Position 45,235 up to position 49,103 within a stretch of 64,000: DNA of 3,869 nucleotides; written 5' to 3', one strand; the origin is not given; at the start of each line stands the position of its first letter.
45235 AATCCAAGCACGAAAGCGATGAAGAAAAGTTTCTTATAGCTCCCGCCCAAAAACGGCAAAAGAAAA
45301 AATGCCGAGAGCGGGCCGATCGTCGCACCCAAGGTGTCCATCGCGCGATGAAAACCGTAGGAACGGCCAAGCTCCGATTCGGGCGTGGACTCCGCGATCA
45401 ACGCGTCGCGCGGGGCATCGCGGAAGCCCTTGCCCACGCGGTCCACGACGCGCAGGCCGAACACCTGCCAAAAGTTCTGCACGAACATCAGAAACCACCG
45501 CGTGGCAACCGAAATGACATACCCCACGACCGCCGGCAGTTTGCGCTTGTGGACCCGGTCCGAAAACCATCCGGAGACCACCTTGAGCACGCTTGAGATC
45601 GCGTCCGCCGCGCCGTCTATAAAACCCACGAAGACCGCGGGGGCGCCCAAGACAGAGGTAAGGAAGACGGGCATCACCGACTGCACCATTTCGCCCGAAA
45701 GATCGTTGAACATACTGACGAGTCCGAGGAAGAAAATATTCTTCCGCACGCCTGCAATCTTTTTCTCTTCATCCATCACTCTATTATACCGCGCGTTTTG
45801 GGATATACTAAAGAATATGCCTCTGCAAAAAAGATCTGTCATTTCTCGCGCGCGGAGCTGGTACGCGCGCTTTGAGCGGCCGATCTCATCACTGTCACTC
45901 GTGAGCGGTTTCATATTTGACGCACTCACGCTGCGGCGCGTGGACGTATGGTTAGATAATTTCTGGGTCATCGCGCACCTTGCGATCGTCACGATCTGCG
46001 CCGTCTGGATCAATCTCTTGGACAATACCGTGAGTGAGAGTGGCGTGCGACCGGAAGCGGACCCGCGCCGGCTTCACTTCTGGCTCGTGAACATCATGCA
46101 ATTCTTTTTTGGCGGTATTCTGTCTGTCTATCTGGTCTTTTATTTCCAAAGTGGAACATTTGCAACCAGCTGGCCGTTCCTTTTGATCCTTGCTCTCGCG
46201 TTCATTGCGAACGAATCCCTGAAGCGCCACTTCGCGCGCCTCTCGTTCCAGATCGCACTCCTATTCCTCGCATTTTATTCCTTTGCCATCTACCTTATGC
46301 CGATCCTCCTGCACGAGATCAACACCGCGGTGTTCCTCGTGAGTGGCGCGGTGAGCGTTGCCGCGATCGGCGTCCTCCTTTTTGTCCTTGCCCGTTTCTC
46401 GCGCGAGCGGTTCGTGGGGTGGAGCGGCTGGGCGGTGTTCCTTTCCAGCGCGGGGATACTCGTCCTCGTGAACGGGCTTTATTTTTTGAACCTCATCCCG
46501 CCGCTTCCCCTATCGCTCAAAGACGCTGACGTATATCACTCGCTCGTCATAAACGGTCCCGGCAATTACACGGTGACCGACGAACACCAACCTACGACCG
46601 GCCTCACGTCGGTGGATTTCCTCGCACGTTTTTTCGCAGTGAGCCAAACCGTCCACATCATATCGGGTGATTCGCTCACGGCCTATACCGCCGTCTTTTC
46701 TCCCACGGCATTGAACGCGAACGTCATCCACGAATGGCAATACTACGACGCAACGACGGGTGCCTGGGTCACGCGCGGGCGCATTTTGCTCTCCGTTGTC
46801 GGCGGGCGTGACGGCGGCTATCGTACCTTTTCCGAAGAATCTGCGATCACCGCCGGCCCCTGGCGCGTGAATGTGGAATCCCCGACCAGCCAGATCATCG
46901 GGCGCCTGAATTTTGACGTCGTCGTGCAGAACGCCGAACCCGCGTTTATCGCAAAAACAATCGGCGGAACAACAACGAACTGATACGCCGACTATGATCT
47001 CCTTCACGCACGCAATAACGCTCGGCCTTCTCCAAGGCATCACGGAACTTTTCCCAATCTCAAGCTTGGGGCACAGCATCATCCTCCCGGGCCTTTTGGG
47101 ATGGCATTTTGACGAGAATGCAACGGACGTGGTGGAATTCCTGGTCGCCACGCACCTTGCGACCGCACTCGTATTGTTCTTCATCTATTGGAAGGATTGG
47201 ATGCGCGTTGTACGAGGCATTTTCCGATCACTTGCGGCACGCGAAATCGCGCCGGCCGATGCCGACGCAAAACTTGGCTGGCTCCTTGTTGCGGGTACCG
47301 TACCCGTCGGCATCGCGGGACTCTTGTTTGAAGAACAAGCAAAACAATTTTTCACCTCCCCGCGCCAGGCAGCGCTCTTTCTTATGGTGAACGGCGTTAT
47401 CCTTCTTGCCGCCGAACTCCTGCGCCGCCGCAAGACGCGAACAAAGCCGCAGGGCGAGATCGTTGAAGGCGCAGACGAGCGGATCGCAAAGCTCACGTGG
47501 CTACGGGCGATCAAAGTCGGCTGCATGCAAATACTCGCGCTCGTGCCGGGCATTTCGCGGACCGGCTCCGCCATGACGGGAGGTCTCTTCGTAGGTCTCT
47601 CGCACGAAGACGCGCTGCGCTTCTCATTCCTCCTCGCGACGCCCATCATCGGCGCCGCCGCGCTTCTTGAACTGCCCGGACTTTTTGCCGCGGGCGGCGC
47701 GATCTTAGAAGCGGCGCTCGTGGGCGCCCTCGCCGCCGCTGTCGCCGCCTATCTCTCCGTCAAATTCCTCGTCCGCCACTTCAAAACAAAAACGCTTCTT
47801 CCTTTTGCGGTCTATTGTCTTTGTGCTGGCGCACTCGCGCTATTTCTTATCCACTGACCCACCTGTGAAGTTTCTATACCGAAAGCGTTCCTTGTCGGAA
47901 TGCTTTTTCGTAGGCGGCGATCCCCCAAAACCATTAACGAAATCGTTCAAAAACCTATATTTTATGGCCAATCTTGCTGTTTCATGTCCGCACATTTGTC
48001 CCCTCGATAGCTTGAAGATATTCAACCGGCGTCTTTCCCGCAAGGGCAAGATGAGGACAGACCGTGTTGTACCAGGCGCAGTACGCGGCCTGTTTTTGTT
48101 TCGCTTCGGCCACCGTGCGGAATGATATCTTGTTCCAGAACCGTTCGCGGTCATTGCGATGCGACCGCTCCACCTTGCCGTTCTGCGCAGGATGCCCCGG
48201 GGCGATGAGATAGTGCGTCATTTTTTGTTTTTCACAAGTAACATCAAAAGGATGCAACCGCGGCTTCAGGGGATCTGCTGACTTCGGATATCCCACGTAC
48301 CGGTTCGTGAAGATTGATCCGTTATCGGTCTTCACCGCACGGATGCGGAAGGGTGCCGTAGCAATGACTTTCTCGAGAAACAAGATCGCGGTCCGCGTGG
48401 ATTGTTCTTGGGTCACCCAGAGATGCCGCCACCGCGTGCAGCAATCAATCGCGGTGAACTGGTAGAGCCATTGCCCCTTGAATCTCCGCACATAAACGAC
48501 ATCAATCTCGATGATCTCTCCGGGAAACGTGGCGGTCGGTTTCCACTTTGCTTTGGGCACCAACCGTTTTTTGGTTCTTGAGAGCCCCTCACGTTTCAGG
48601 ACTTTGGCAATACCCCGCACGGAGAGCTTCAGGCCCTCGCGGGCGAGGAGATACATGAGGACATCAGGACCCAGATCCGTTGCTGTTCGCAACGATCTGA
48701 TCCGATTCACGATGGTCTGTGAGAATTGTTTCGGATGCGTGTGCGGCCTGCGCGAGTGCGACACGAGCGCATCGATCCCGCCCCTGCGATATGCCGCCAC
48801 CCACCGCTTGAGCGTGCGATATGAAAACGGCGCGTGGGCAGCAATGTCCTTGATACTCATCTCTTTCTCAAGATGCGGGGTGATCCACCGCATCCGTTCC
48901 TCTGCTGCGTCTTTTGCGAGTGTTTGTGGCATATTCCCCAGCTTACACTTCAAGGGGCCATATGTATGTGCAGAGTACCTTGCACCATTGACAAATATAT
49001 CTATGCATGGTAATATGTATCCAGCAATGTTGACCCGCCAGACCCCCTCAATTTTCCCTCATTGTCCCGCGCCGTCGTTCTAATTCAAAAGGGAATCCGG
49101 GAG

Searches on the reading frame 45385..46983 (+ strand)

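Call 60: search_protein_families(library=pfam, proteins=[window:45385-46983:+], max_evalue=0.00001)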
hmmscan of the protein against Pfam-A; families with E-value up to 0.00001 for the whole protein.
window:45385-46983:+ (532 aa): 1 family
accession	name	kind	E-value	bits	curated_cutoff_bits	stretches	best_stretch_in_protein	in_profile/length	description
PF11141.13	DUF2914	-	6.1e-11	42.3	23.6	1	446-512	3-62/62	Protein of unknown function (DUF2914)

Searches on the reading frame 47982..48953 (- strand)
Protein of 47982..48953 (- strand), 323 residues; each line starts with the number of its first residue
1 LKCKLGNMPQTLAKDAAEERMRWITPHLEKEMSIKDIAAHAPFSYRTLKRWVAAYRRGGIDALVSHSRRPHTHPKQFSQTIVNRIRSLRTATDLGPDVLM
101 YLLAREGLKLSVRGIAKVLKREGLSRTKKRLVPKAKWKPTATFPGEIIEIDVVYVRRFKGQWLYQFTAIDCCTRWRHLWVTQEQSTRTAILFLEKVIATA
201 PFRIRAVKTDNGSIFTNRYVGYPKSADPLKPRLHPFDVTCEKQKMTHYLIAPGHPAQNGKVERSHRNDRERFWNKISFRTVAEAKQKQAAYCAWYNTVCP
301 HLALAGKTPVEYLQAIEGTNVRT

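Call 61: search_protein_families(library=pfam, proteins=[window:47982-48953:-], max_evalue=0.00001)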
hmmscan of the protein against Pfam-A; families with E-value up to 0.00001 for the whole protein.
window:47982-48953:- (323 aa): 7 families
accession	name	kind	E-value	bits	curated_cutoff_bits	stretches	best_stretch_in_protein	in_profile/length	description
PF13683.12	rve_3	-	1.5e-16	60.4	26.5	1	244-309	2-67/67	Integrase core domain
PF00665.32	rve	-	2.7e-15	56.9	32.6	1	144-255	4-102/102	Integrase core domain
PF13518.12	HTH_28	-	1.3e-10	41.6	25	1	19-71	1-52/52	Helix-turn-helix domain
PF13565.12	HTH_32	-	2.1e-08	35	33.7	1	47-119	1-73/73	Homeodomain-like domain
PF13610.12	DDE_Tnp_IS240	-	2.5e-08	34.6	27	1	149-293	5-131/139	DDE domain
PF13551.12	HTH_29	-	3.5e-06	27.4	28.1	0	27-73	8-53/64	Winged helix-turn helix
PF13011.12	LZ_Tnp_IS481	-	9.6e-06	26.3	22.2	0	31-82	25-76/85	leucine-zipper of insertion element IS481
